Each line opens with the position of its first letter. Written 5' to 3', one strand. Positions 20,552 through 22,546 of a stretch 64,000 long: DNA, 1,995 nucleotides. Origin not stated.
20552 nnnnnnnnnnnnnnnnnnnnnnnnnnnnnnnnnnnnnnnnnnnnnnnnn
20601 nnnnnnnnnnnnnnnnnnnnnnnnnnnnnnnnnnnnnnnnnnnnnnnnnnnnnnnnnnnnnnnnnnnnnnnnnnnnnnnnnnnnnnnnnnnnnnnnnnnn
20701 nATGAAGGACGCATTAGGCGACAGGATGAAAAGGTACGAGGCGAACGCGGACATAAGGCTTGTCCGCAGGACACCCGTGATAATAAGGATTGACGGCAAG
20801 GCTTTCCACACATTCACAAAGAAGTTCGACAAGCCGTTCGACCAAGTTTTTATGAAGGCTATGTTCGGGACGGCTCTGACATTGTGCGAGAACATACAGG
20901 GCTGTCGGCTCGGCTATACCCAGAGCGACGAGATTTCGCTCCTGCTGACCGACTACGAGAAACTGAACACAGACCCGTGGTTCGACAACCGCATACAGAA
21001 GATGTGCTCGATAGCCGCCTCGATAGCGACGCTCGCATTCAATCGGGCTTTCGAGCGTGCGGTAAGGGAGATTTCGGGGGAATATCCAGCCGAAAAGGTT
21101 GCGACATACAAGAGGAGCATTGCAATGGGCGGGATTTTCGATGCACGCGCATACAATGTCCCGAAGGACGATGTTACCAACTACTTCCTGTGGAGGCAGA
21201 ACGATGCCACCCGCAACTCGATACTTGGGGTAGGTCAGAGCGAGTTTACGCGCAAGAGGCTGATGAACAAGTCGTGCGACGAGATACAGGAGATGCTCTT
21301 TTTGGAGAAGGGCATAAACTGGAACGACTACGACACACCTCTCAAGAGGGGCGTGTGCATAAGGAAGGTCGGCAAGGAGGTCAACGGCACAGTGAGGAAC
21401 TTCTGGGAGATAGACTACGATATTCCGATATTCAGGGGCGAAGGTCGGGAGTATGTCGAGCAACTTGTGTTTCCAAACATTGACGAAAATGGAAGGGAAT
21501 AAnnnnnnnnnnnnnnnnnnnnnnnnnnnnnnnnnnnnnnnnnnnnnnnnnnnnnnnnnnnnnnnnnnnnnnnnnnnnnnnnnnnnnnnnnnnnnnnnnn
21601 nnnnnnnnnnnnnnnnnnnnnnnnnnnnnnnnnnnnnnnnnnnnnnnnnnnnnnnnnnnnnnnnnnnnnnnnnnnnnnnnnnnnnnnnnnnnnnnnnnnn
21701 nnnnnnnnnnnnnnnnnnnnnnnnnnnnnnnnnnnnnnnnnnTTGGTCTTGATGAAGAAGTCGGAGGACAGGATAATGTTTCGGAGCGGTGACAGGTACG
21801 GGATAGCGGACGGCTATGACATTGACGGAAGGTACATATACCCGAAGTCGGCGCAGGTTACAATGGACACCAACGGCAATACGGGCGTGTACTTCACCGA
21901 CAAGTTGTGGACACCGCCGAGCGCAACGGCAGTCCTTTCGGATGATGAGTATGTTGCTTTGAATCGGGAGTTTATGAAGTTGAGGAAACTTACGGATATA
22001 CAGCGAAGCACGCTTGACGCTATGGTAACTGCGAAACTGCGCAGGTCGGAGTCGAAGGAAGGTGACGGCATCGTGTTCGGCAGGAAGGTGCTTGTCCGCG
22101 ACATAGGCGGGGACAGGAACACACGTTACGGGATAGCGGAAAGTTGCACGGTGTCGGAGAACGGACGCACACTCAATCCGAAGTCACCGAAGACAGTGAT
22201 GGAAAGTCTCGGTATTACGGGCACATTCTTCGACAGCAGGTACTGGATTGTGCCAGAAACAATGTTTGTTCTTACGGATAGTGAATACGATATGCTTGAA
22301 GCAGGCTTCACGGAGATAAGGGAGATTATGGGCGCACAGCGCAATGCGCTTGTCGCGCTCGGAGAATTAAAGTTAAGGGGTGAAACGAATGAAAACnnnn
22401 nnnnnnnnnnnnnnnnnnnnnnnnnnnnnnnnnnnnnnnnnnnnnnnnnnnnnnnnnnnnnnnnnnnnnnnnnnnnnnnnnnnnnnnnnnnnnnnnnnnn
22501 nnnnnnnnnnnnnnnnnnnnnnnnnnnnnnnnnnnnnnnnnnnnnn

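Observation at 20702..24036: Phage-encoded tRNA/RNA end-repair module: Thg1-like 3'-5' polymerase, T4-type Pnkp and a Nudix hydrolase in one 3.3-kb run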

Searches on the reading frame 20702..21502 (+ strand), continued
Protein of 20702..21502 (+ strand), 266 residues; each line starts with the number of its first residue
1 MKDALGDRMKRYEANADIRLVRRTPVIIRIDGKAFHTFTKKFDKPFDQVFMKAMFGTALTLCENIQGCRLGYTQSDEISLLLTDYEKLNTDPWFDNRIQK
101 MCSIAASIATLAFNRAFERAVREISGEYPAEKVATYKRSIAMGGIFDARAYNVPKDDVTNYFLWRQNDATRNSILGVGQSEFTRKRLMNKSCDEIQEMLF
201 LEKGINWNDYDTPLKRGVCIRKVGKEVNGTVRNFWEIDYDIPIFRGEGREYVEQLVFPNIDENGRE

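Call 50: get_annotated_region(hit=H131, flank=7000)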
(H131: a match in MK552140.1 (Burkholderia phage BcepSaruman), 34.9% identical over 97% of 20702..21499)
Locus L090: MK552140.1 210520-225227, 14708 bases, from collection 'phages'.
description: Burkholderia phage BcepSaruman, complete genome.
organism: Burkholderia phage BcepSaruman (NCBI taxid 2530032)
taxonomy: Viruses; Duplodnaviria; Heunggongvirae; Uroviricota; Caudoviricetes; Sarumanvirus; Sarumanvirus bcepsaruman
host: Burkholderia cenocepacia; source: soil; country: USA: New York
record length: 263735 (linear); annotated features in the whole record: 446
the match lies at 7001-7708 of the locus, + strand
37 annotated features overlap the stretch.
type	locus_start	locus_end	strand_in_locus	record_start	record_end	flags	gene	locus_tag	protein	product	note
CDS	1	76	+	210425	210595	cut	-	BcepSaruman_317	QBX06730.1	hypothetical protein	-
CDS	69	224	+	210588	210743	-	-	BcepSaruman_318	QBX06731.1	hypothetical protein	-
CDS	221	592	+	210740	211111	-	-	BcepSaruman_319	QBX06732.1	hypothetical protein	-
CDS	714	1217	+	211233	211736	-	-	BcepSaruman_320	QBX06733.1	hypothetical protein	-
CDS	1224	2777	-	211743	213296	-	-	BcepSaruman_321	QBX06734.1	hypothetical protein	-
CDS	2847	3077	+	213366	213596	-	-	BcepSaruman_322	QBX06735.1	hypothetical protein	-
CDS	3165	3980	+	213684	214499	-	-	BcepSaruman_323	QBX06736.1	hypothetical protein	-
CDS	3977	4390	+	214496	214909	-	-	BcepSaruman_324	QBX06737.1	hypothetical protein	-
CDS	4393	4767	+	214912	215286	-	-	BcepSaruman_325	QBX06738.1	hypothetical protein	-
CDS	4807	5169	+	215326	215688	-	-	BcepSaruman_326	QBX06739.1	hypothetical protein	-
CDS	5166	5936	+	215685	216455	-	-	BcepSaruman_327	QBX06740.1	hypothetical protein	-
CDS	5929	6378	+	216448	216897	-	-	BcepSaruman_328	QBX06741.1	hypothetical protein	-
CDS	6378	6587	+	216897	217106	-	-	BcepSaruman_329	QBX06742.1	hypothetical protein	-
CDS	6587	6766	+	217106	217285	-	-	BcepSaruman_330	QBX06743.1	hypothetical protein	-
CDS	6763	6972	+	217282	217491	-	-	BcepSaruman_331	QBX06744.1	hypothetical protein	-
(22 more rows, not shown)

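Call 51: get_annotated_region(hit=H102, flank=6000)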
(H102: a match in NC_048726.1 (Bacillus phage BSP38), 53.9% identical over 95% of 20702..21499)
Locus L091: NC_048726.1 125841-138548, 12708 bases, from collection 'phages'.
description: Bacillus phage BSP38, complete genome.
organism: Bacillus phage BSP38 (NCBI taxid 2283013)
taxonomy: Viruses; Duplodnaviria; Heunggongvirae; Uroviricota; Caudoviricetes; Herelleviridae; Bastillevirinae; Jeonjuvirus; Jeonjuvirus BSP38
host: Bacillus subtilis KCCM 12052; source: -; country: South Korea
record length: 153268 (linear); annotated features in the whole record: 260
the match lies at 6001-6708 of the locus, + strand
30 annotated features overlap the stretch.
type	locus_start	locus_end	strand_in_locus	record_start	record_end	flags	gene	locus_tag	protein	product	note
CDS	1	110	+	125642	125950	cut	-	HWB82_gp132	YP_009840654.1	hypothetical protein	Length:309; Found at strand:positive; start codon:ATG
CDS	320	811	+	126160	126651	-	-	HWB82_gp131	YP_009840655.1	metallo-endopeptidase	Length:492; Found at strand:positive; start codon:ATG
CDS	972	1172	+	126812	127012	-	-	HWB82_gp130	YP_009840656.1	hypothetical protein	Length:201; Found at strand:positive; start codon:ATG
CDS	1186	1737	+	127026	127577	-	-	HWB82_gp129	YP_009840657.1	hypothetical protein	Length:552; Found at strand:positive; start codon:ATG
CDS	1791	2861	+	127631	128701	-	-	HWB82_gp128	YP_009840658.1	hypothetical protein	Length:1071; Found at strand:positive; start codon:ATG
CDS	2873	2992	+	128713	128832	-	-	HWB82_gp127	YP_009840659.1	hypothetical protein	Length:120; Found at strand:positive; start codon:ATG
CDS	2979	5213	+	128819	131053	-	-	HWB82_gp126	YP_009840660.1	FtsK/SpoIIIE-like protein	Length:2235; Found at strand:positive; start codon:ATG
CDS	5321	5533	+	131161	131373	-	-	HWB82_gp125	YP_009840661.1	hypothetical protein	Length:213; Found at strand:positive; start codon:ATG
CDS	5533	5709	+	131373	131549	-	-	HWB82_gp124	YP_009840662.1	hypothetical protein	Length:177; Found at strand:positive; start codon:ATG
CDS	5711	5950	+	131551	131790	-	-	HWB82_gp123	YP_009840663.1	hypothetical protein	Length:240; Found at strand:positive; start codon:ATG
CDS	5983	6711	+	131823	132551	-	-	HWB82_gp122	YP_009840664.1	tRNA-His guanylyltransferase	Length:729; Found at strand:positive; start codon:ATG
CDS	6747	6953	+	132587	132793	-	-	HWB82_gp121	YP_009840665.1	hypothetical protein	Length:207; Found at strand:positive; start codon:ATG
CDS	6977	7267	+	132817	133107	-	-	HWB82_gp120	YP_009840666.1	hypothetical protein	Length:291; Found at strand:positive; start codon:GTG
CDS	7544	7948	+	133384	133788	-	-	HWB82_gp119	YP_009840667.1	hypothetical protein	Length:405; Found at strand:positive; start codon:ATG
CDS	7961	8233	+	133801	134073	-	-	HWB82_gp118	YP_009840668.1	hypothetical protein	Length:273; Found at strand:positive; start codon:ATG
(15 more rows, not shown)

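Call 54: search_protein_families(library=ncbifam, proteins=[window:20702-21499:+], max_evalue=0.01)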
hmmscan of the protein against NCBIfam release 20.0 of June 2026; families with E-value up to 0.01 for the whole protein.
window:20702-21499:+ (266 aa): 0 families

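Call 61: search_protein_families(library=pfam, proteins=[L001:8936-9475:+, L001:9475-10008:+, L001:11184-11852:+, L001:12164-12583:+, L058:5790-6371:+, L058:7215-8012:+, L058:8309-9208:+, L048:10786-11226:+, L048:12638-13303:+, L048:13303-14154:+], max_evalue=0.001)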
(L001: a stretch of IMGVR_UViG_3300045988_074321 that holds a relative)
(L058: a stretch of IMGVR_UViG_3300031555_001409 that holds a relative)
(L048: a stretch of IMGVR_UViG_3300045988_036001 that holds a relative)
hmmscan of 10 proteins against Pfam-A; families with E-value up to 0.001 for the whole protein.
L001:8936-9475:+ (180 aa): 0 families

L001:9475-10008:+ (178 aa): 0 families

L001:11184-11852:+ (223 aa): 0 families

L001:12164-12583:+ (140 aa): 1 family
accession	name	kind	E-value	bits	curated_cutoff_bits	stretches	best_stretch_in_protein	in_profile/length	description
PF02805.21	Ada_Zn_binding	-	0.00014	22.2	23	1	93-138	18-63/65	Metal binding domain of Ada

L058:5790-6371:+ (194 aa): 0 families

L058:7215-8012:+ (266 aa): 0 families

L058:8309-9208:+ (300 aa): 6 families
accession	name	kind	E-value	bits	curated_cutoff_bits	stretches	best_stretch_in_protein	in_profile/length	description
PF13671.12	AAA_33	-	4e-26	92.5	27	1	17-147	1-143/143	AAA domain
PF08433.16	KTI12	-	1.2e-08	35.3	22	1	17-148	3-141/271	Chromatin associated protein KTI12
PF13207.12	AAA_17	-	9.6e-07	29.6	27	1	22-65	2-45/136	AAA domain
PF13238.12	AAA_18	-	0.0003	21.7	29.4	1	18-60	1-44/128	AAA domain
PF00406.28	ADK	-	0.00039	21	26.8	1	20-54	1-36/151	Adenylate kinase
PF01966.28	HD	-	0.0004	21.1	22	1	191-272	2-89/116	HD domain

L048:10786-11226:+ (147 aa): 0 families

L048:12638-13303:+ (222 aa): 1 family
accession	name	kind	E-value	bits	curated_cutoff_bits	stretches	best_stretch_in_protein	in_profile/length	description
PF00092.34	VWA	-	5.2e-06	27.2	23.8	1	8-148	2-139/174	von Willebrand factor type A domain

L048:13303-14154:+ (284 aa): 4 families
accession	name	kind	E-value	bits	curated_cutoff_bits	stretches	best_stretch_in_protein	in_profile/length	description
PF04542.20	Sigma70_r2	-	1.4e-18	66.9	24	1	54-119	1-66/71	Sigma-70 region 2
PF04539.22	Sigma70_r3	-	1.2e-15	57.8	25.3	1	135-207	3-76/78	Sigma-70 region 3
PF04545.22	Sigma70_r4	-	1.1e-10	41.3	24.1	1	223-274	2-50/50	Sigma-70, region 4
PF00140.25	Sigma70_r1_2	-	6.2e-08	32.9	22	1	17-48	2-33/34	Sigma-70 factor, region 1.2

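Call 89: get_annotated_region(hit=H130, flank=12000)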
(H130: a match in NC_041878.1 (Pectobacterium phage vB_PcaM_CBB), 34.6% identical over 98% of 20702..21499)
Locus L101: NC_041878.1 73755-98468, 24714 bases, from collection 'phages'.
description: Pectobacterium phage CBB, complete genome.
organism: Pectobacterium phage vB_PcaM_CBB (NCBI taxid 2772511)
taxonomy: Viruses; Duplodnaviria; Heunggongvirae; Uroviricota; Caudoviricetes; Mimasvirus; Mimasvirus CBB
host: Pectobacterium carotovorum subsp. carotovorum strain CBBL19-1-37; source: activated sludge from a waste water treatment plant; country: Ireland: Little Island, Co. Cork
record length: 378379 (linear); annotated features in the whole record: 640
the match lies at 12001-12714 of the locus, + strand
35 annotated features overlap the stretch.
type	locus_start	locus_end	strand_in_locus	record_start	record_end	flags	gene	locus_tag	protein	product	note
CDS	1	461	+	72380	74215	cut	-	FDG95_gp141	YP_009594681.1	anaerobic ribonucleoside reductase large subunit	similar to anaerobic NTP reductase large subunit [Cronobacter phage vB_CsaM_GAP32], YP_006987243.1; PF13597.3 NRDD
CDS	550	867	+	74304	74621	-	-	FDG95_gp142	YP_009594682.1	hypothetical protein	-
CDS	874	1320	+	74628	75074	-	-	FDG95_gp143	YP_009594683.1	hypothetical protein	similar to hypothetical protein GAP32_139 [Cronobacter phage vB_CsaM_GAP32], YP_006987244.1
CDS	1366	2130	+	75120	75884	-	-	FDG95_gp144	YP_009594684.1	structural protein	-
CDS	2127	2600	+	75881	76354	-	-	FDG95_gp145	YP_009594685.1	anaerobic ribonucleotide reductase small subunit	similar to anaerobic ribonucleoside-triphosphate reductase activating protein [Cronobacter phage vB_CsaM_GAP32], ...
CDS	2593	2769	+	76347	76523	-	-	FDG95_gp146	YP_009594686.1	hypothetical protein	similar to hypothetical protein GAP32_142 [Cronobacter phage vB_CsaM_GAP32],YP_006987247.1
CDS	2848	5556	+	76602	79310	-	-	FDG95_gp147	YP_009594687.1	hypothetical protein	similar to hypothetical protein GAP32_143 [Cronobacter phage vB_CsaM_GAP32], YP_006987248.1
CDS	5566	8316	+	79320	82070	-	-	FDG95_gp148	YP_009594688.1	structural protein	similar to putative membrane protein [Cronobacter phage vB_CsaM_GAP32], YP_006987249.1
CDS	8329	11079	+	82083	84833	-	-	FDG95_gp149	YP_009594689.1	structural protein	similar to hypothetical protein GAP32_145 [Cronobacter phage vB_CsaM_GAP32], YP_006987250.1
CDS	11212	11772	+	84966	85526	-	-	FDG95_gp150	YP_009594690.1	hypothetical protein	similar to hypothetical protein GAP32_146 [Cronobacter phage vB_CsaM_GAP32], YP_006987251.1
CDS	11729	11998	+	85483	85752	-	-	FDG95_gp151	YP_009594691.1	hypothetical protein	-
CDS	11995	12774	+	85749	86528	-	-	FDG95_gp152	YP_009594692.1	tRNA-His guanylyltransferase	similar to putative tRNA-His guanylyltransferase [Cronobacter phage vB_CsaM_GAP32], YP_006987252.1; PF04446.9 Thg1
CDS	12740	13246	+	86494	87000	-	-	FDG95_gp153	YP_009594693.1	hypothetical protein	similar to hypothetical protein GAP32_148 [Cronobacter phage vB_CsaM_GAP32, YP_006987253.1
CDS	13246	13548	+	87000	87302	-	-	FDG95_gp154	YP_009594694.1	hypothetical protein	similar to hypothetical protein GAP32_149 [Cronobacter phage vB_CsaM_GAP32], YP_006987254.1; PF14216.3 DUF4326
CDS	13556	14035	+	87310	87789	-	-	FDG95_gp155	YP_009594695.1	hypothetical protein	similar to hypothetical protein GAP32_149 [Cronobacter phage vB_CsaM_GAP32], YP_006987254.1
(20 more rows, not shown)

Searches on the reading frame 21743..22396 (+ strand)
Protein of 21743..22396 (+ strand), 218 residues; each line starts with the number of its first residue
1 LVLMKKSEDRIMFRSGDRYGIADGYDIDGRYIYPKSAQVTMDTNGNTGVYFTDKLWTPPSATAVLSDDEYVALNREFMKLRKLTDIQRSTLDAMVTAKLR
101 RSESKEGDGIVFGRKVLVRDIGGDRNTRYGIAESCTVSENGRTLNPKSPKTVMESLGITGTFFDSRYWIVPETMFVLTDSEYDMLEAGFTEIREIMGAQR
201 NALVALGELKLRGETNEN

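Call 4: search_protein_families(library=pfam, proteins=[window:21743-22396:+], max_evalue=0.01)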
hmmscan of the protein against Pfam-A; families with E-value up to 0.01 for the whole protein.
window:21743-22396:+ (218 aa): 0 families

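Call 6: search_protein_families(library=phrogs, proteins=[window:21743-22396:+], max_evalue=0.001)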
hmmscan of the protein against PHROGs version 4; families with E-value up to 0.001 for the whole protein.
window:21743-22396:+ (218 aa): 0 families

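Call 36: find_homologous_proteins(query=window:21752-22396:+)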
Query window:21752-22396:+ (215 aa): 7 proteins with E <= 0.001 among 211 candidates.
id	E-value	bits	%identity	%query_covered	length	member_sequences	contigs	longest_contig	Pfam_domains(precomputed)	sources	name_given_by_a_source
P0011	4.9e-138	475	100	100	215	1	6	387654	-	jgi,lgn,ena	jgi:hypothetical protein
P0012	3.1e-114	398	84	99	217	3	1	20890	-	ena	-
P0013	6.8e-113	393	84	100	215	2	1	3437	-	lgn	-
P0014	4.0e-111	388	84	97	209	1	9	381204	-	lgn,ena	-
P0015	3.0e-98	346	75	94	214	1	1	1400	-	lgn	-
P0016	2.4e-97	343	76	94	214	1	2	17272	-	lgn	-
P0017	6.1e-72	260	86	64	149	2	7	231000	-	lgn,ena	-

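Call 37: find_encoding_contigs(protein=P0014, flank=10000, max_places=2)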
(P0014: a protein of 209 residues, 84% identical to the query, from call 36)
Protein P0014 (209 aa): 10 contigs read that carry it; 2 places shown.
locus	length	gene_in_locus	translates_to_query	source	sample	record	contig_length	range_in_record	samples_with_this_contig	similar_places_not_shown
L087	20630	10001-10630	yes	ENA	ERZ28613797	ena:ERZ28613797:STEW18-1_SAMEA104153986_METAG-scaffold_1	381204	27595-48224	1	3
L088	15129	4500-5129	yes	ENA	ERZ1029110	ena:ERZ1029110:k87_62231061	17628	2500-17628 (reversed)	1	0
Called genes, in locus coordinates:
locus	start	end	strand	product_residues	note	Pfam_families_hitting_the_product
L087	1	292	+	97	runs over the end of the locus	-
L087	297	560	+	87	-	PF20037:DUF6440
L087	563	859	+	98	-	-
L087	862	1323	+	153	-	-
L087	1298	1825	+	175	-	PF01885:PTS_2-RNA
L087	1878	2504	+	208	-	-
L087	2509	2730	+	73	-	-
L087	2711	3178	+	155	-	-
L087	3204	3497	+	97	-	-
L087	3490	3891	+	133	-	-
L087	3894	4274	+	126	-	-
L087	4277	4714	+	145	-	-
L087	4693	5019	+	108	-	-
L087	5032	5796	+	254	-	-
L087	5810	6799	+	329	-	-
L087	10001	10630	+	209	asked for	-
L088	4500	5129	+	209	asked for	-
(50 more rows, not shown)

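Call 54: search_protein_families(library=ncbifam, proteins=[window:21752-22396:+], max_evalue=0.01)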
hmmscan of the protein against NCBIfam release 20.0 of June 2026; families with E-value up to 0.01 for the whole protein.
window:21752-22396:+ (215 aa): 0 families

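Call 60: search_protein_representatives(protein=window:21752-22396:+)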
Query: 215 residues. Proteins with E-value up to 0.001 (for the whole library): 3; up to 1e-10: 3; up to 1e-30: 2. The best 3 are listed.
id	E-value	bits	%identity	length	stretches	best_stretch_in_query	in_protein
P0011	1.6e-138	475.4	100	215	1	1-215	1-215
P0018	7.9e-34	133.5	87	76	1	141-215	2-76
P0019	1.4e-11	60.9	36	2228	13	137-166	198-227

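Call 85: predict_structure(alignment_id=A4)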
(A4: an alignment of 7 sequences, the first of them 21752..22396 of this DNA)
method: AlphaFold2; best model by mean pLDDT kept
length: 215 residues; sequences in the alignment: 7
mean_pLDDT: 39.2   pTM: 0.24
mean pLDDT of the five models: 39.2, 37.3, 36.7, 35.5, 35.0
residues with pLDDT >= 90: 0; 70-90: 0; 50-70: 31; < 50: 184
segments of 3 or more residues with pLDDT < 50: 8-12, 14-17, 33-197, 210-215
pLDDT, mean of each block of 10 residues (from residue 1): 53 50 56 43 26 28 42 37 36 31 26 37 38 42 38 25 29 41 44 46 52 45
secondary structure, 60 per line:
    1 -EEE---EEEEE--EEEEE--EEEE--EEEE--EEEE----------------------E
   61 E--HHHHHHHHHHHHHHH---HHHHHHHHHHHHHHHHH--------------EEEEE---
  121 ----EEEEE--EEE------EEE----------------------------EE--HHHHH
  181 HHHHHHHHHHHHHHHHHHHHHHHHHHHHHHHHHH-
elements in order: E2-4 E8-12 E15-19 E22-25 E28-31 E34-37 H64-78 H82-98 E113-117 E125-129 E132-134 E141-143 H176-214
